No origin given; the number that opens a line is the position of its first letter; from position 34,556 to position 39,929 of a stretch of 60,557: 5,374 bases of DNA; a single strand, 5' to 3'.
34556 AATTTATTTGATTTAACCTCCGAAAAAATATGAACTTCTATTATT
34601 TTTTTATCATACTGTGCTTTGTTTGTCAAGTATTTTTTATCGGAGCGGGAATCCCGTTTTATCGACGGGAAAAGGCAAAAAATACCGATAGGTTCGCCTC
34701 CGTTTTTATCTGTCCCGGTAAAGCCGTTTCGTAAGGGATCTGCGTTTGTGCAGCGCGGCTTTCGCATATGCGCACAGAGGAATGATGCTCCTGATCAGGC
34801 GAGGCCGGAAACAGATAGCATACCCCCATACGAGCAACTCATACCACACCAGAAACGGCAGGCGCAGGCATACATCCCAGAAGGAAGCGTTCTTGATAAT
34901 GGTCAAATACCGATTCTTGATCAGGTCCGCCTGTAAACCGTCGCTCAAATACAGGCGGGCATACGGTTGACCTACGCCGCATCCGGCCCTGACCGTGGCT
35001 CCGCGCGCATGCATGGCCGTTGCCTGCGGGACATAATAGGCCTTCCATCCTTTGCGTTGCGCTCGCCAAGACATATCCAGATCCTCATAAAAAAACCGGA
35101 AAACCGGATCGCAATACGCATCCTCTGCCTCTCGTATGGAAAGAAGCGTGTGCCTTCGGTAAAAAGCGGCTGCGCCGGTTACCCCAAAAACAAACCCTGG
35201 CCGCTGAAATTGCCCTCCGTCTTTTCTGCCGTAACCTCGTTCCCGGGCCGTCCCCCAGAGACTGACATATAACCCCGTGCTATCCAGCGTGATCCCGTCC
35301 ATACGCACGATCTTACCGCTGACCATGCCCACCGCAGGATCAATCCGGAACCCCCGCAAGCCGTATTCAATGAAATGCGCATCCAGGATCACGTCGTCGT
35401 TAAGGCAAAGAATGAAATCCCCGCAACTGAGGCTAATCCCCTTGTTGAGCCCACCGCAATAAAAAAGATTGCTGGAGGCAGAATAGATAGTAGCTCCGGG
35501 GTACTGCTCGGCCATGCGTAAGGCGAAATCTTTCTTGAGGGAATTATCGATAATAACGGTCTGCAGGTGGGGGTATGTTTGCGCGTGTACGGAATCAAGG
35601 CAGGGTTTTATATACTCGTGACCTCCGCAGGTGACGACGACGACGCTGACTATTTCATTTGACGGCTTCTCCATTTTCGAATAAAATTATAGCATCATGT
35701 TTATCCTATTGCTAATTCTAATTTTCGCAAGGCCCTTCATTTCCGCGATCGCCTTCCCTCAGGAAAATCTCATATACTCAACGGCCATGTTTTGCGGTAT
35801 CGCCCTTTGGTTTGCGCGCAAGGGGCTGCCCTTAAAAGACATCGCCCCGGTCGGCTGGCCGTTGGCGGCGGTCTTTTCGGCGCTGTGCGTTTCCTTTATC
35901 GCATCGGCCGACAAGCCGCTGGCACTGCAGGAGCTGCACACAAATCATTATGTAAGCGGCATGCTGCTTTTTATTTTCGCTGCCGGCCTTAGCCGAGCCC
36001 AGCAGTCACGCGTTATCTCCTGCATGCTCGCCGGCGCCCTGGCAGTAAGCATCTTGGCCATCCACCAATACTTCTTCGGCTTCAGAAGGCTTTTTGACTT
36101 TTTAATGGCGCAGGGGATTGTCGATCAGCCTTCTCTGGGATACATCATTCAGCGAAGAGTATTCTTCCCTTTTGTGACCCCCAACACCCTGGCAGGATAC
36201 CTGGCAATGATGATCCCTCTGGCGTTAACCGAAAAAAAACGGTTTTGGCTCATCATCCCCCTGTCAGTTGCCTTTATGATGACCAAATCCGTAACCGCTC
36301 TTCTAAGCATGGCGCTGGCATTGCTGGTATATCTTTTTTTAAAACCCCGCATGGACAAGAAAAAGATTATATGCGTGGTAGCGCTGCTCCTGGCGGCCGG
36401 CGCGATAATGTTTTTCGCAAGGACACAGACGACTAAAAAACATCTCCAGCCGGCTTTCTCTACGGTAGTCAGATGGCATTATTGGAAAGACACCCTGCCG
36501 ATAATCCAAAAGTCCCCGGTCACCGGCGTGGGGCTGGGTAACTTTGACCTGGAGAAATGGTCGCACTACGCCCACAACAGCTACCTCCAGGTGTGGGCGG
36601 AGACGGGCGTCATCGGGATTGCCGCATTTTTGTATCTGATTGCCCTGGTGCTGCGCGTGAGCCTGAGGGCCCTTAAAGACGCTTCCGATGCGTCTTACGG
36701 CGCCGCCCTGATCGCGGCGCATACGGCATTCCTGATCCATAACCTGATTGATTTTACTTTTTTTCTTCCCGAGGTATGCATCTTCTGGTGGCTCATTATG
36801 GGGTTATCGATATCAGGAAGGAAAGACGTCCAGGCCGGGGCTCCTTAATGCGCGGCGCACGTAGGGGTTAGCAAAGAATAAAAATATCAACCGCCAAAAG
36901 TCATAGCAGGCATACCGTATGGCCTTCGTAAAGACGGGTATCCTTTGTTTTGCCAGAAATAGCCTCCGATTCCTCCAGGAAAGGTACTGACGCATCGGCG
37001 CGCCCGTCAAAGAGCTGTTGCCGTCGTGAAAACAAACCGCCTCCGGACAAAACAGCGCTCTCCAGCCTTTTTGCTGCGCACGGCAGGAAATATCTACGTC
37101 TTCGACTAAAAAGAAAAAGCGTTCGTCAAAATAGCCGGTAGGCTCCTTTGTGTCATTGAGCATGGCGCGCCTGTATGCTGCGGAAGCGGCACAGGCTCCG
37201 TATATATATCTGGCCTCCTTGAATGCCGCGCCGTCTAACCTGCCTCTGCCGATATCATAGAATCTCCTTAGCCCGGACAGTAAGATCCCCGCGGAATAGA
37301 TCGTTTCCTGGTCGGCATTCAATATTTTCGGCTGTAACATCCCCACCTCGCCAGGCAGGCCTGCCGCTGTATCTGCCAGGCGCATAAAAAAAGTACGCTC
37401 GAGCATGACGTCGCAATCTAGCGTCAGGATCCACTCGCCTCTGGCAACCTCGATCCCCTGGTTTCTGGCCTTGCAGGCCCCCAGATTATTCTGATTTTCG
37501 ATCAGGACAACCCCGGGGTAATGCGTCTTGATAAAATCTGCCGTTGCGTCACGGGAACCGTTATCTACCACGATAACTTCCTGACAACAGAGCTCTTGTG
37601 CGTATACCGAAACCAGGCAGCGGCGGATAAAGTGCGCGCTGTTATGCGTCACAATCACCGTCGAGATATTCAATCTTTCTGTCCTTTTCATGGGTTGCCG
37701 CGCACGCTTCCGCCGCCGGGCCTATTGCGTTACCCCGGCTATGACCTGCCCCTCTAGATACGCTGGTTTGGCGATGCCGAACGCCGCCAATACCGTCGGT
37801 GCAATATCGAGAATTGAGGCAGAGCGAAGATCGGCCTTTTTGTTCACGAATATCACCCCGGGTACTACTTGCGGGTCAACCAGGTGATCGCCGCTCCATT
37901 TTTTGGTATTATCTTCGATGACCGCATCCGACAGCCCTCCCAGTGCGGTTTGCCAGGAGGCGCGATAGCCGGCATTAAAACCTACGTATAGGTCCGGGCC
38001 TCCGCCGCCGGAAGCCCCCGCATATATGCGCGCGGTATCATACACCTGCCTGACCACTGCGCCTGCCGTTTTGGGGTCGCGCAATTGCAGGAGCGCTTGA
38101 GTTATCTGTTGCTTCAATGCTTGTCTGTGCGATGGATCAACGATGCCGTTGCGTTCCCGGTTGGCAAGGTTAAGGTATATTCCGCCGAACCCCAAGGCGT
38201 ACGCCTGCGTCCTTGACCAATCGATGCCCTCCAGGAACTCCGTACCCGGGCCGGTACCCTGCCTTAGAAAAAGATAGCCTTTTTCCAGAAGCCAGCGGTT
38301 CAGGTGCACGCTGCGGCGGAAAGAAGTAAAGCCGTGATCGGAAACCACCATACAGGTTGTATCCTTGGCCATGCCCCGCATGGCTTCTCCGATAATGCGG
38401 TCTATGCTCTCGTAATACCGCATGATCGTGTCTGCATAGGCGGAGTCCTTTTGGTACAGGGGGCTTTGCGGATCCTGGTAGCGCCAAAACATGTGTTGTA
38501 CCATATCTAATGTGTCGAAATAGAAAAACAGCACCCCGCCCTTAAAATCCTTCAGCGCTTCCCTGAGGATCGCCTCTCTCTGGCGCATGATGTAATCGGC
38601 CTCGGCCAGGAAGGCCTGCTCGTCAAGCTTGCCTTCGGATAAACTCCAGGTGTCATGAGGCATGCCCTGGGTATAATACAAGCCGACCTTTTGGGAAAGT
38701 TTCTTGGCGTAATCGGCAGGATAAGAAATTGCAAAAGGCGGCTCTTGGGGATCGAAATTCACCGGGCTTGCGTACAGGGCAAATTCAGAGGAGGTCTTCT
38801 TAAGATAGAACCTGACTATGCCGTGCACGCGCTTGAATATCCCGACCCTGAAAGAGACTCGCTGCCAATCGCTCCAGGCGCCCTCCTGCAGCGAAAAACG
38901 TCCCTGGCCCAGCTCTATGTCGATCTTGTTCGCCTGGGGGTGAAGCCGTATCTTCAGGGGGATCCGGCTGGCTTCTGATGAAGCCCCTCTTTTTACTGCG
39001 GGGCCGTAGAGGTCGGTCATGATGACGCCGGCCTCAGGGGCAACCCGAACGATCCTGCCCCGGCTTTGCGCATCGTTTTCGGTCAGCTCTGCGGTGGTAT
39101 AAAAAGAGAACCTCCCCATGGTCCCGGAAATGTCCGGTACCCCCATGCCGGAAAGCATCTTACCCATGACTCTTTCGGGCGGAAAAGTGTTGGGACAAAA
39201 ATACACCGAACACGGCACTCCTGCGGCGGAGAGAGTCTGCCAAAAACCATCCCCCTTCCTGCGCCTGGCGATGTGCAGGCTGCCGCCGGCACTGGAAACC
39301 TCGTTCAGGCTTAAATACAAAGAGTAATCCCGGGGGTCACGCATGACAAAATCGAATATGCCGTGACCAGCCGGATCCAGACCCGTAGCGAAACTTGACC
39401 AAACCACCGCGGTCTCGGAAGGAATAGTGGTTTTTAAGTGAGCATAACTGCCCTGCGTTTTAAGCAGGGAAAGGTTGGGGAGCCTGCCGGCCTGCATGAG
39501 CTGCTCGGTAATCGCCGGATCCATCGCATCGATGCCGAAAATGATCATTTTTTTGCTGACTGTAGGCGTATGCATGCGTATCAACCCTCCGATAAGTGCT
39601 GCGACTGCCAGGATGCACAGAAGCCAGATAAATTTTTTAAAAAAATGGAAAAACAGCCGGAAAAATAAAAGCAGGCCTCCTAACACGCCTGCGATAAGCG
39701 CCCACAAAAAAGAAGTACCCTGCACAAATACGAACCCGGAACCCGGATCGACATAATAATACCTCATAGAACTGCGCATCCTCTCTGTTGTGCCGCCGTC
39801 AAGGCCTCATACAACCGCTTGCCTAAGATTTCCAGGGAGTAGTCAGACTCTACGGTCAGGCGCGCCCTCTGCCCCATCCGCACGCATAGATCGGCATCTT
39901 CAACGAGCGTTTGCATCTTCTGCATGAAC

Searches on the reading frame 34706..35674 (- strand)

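Call 21: search_protein_families(library=pfam, proteins=[window:34706-35674:-], max_evalue=0.0001)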
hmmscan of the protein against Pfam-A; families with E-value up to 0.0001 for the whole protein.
window:34706-35674:- (322 aa): 3 families
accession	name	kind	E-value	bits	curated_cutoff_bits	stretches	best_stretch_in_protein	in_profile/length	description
PF00535.33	Glycos_transf_2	-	1.6e-16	61.1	23.3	1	10-175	1-162/168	Glycosyl transferase family 2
PF13641.12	Glyco_tranf_2_3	-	9.7e-16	58.9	27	1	9-228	3-217/230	Glycosyltransferase like family 2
PF13632.12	Glyco_trans_2_3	-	8e-13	49.1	27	1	87-227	1-127/198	Glycosyl transferase family group 2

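Call 58: search_protein_families(library=ncbifam, proteins=[window:34706-35674:-], max_evalue=0.00001)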
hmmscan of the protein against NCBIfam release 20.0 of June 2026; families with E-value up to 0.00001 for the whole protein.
window:34706-35674:- (322 aa): 6 families
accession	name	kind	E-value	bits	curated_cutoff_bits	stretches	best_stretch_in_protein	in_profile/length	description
TIGR03937.1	PgaC_IcaA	equivalog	3.3e-15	56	422.3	1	3-254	41-277/407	poly-beta-1,6-N-acetyl-D-glucosamine synthase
NF038299.1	EPS_HpsN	equivalog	8.5e-11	41.4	425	1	8-266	2-257/317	hormogonium polysaccharide biosynthesis glycosyltransferase HpsN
TIGR03965.1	mycofact_glyco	equivalog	7.3e-10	38.3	280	1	3-224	70-282/467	mycofactocin biosynthesis glycosyltransferase MftF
NF041875.1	EPS_EpsD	equivalog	2.8e-06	27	370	1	9-226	1-210/325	exopolysaccharide biosynthesis glycosyltransferase EpsD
TIGR03111.1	glyc2_xrt_Gpos1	hypoth_equivalog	6e-06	25.3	363.95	1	11-178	53-228/439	TIGR03111 family XrtG-associated glycosyltransferase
TIGR04242.1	nodulat_NodC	equivalog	7.9e-06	25.1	550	0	19-222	61-264/395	chitooligosaccharide synthase NodC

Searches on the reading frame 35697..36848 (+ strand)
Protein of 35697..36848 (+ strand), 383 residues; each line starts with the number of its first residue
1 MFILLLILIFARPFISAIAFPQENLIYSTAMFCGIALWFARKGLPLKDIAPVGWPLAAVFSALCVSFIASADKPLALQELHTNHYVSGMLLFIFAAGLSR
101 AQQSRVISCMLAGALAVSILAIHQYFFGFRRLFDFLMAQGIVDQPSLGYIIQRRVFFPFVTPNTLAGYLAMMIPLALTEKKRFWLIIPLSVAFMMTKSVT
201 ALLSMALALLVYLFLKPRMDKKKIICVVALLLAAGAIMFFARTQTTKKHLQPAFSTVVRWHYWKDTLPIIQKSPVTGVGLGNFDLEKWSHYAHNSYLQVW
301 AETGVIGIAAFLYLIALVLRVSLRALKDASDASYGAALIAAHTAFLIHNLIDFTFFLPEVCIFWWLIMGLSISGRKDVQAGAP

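Call 21: search_protein_families(library=pfam, proteins=[window:35697-36848:+], max_evalue=0.0001)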
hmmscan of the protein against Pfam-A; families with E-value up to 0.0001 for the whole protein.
window:35697-36848:+ (383 aa): 1 family
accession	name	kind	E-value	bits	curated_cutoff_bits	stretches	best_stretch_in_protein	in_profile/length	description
PF04932.20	Wzy_C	-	6.1e-21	75.2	31.7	1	186-312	3-149/149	O-Antigen ligase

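Call 58: search_protein_families(library=ncbifam, proteins=[window:35697-36848:+], max_evalue=0.00001)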
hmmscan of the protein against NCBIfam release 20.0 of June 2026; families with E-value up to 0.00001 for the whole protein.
window:35697-36848:+ (383 aa): 2 families
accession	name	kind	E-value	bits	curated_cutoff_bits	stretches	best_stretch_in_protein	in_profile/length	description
TIGR00947.1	2A73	equivalog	9.4e-20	71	366.4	1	3-370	24-418/425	IctB family putative bicarbonate transporter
NF058641.1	TfpM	equivalog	4.1e-07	29.4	600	1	189-354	179-337/421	O-linking oligosaccharyltransferase TfpM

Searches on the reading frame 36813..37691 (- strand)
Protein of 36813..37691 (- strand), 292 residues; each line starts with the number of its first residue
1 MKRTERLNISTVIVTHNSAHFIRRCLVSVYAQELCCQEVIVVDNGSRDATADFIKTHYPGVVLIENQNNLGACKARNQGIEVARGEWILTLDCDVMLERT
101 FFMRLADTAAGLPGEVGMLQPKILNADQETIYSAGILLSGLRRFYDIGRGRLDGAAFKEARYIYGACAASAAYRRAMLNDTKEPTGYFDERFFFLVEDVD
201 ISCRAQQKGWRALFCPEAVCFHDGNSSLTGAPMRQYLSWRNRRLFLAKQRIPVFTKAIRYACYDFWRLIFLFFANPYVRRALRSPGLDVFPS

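Call 21: search_protein_families(library=pfam, proteins=[window:36813-37691:-], max_evalue=0.0001)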
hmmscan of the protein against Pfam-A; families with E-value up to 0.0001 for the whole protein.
window:36813-37691:- (292 aa): 5 families
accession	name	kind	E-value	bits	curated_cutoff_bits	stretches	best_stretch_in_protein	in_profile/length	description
PF00535.33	Glycos_transf_2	-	5.9e-25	88.6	23.3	1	10-110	1-104/168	Glycosyl transferase family 2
PF13641.12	Glyco_tranf_2_3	-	8.8e-16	59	27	1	9-229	3-218/230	Glycosyltransferase like family 2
PF13632.12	Glyco_trans_2_3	-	2e-12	47.8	27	1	87-242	1-142/198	Glycosyl transferase family group 2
PF10111.15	Glyco_tranf_2_2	-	6.9e-06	26.2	27.3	1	16-99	9-96/276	Glycosyltransferase like family 2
PF13704.12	Glyco_tranf_2_4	-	1.1e-05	26.2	27.5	1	17-96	2-83/98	Glycosyl transferase family 2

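Call 58: search_protein_families(library=ncbifam, proteins=[window:36813-37691:-], max_evalue=0.00001)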
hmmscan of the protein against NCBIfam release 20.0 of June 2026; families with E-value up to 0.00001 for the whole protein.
window:36813-37691:- (292 aa): 18 families
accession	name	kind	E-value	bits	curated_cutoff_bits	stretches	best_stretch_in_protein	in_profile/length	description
NF041875.1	EPS_EpsD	equivalog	1.8e-23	83.5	370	1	9-103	1-98/325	exopolysaccharide biosynthesis glycosyltransferase EpsD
TIGR03965.1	mycofact_glyco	equivalog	3.4e-20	72.4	280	1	7-229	74-287/467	mycofactocin biosynthesis glycosyltransferase MftF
TIGR03937.1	PgaC_IcaA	equivalog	9.7e-18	64.3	422.3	1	4-100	42-141/407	poly-beta-1,6-N-acetyl-D-glucosamine synthase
NF007482.0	PRK10073.1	equivalog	1.3e-17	63.8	423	1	6-109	5-110/334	glycosyltransferase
TIGR04283.1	glyco_like_mftF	equivalog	2.1e-12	47.1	182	1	9-110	1-98/221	TIGR04283 family arsenosugar biosynthesis glycosyltransferase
TIGR01556.1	rhamnosyltran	subfamily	2.2e-10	40.2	200.55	1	36-256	21-246/281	rhamnosyltransferase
TIGR04195.1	S_glycosyl_SunS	equivalog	4.3e-10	39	350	1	8-95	58-142/421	SunS family peptide S-glycosyltransferase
NF047683.1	TeichurnBiosyTuaG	equivalog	1.9e-09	37.5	400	1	7-96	6-98/252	teichuronic acid biosynthesis protein TuaG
NF038302.1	EPS_HpsE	equivalog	3.8e-09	36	300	1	8-218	2-218/307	hormogonium polysaccharide biosynthesis glycosyltransferase HpsE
NF038299.1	EPS_HpsN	equivalog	1.1e-08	34.4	425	1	8-226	2-224/317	hormogonium polysaccharide biosynthesis glycosyltransferase HpsN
NF007453.0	PRK10018.1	equivalog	2.7e-08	33.8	382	1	5-94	4-96/280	colanic acid biosynthesis glycosyltransferase WcaA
TIGR03111.1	glyc2_xrt_Gpos1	hypoth_equivalog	3.9e-08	32.5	363.95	1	8-223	50-267/439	TIGR03111 family XrtG-associated glycosyltransferase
NF045692.1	OglycostaseCruG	equivalog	5.6e-08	32.1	600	1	8-214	42-247/386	2'-O-glycosyltransferase CruG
TIGR04242.1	nodulat_NodC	equivalog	5.9e-08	32.1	550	1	15-240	56-281/395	chitooligosaccharide synthase NodC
NF050113.1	gal_furan_GlfT1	equivalog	1.2e-07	31.3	330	1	10-82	2-74/290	galactofuranosyltransferase GlfT1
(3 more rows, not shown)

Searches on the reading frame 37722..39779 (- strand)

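Call 19: search_protein_families(library=pfam, proteins=[window:37722-39779:-], max_evalue=0.0001)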
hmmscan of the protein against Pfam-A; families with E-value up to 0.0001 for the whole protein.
window:37722-39779:- (685 aa): 1 family
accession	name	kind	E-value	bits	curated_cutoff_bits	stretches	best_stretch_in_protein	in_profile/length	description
PF01663.27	Phosphodiest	-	1.1e-35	124.3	23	2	79-203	2-117/342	Type I phosphodiesterase / nucleotide pyrophosphatase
